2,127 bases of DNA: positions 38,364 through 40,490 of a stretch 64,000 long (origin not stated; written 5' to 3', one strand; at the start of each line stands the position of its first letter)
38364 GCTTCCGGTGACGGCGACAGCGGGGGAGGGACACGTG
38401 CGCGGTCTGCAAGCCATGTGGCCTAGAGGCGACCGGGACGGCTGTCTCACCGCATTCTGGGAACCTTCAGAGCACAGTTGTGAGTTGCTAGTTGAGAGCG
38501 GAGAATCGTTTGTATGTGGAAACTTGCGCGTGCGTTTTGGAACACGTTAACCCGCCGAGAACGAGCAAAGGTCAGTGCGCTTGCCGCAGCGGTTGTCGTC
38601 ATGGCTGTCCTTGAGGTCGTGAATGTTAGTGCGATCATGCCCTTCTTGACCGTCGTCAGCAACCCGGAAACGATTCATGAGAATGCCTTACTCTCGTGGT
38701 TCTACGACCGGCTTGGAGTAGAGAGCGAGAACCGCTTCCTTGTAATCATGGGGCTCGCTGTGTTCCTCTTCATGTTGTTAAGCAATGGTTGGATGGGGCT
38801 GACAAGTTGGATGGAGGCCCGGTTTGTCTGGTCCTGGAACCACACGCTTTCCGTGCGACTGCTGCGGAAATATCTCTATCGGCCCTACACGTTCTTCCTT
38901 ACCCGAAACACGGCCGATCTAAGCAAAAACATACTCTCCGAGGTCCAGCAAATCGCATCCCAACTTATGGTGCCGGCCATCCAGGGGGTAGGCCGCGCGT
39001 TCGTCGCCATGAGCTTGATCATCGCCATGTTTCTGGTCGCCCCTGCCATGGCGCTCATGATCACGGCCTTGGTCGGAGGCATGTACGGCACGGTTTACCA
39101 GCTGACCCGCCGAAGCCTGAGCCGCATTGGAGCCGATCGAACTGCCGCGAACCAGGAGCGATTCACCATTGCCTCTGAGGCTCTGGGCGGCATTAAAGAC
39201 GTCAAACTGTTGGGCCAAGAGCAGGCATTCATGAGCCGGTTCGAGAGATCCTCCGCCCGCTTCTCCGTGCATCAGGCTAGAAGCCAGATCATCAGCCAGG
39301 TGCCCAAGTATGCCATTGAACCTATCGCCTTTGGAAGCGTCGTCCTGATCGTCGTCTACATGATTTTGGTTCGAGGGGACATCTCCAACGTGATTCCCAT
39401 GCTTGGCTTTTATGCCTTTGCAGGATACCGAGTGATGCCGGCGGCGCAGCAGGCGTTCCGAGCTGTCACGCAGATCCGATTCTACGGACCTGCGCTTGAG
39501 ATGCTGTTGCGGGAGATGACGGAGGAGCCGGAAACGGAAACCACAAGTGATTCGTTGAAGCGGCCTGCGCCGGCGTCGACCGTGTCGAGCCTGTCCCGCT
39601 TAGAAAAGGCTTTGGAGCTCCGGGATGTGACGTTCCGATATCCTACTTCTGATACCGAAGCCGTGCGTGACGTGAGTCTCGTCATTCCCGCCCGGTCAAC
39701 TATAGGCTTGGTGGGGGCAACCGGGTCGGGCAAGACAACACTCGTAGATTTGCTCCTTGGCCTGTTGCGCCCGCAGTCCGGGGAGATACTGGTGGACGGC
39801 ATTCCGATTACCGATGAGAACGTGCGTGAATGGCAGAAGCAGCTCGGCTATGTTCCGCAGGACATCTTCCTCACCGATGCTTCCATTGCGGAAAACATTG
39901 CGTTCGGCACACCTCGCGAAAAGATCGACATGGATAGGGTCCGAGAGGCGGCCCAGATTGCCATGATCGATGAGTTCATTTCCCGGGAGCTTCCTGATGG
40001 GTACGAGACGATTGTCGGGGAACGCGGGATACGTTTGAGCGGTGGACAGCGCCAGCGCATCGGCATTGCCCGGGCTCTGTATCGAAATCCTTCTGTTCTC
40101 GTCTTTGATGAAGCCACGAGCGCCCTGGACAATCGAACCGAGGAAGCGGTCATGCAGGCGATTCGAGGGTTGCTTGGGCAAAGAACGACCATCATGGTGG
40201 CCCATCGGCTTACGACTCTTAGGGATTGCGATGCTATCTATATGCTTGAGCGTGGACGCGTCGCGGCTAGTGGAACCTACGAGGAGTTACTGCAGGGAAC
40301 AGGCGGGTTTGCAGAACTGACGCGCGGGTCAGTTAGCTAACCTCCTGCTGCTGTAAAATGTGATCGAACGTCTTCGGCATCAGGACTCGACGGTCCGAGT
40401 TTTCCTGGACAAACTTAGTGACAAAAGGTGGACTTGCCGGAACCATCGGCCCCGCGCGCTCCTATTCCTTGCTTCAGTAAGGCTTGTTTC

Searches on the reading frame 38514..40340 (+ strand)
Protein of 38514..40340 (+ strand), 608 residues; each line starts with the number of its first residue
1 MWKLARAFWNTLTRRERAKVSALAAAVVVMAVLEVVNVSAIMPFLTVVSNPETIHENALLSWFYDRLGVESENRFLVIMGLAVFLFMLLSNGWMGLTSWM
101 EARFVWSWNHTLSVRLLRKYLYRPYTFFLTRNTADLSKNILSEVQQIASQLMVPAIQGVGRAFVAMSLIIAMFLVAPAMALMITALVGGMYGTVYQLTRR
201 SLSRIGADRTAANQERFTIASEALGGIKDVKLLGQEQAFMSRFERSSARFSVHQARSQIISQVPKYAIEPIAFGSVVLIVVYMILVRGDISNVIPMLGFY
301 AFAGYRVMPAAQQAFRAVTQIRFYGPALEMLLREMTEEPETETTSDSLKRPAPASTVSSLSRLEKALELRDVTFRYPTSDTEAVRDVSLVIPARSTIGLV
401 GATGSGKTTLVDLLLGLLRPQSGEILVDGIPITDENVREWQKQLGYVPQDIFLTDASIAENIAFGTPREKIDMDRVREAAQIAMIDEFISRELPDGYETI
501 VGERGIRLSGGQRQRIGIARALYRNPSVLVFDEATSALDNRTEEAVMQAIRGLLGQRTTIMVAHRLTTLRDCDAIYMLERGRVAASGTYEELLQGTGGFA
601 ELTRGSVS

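Call 45: search_protein_families(library=pfam, proteins=[window:38514-40340:+], max_evalue=0.001)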
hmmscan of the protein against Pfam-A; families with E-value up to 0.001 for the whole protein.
window:38514-40340:+ (608 aa): 4 families
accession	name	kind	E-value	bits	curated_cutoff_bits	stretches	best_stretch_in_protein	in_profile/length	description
PF00005.33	ABC_tran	-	2.2e-31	109.7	25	1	385-536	2-137/137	ABC transporter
PF00664.28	ABC_membrane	-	1.6e-16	61.3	28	1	75-285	43-249/274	ABC transporter transmembrane region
PF02463.25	SMC_N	-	4.8e-06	26.6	40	1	397-578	27-211/220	RecF/RecN/SMC N terminal domain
PF13555.12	AAA_29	-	0.00069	19.8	27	0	395-422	23-50/61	P-loop containing region of AAA domain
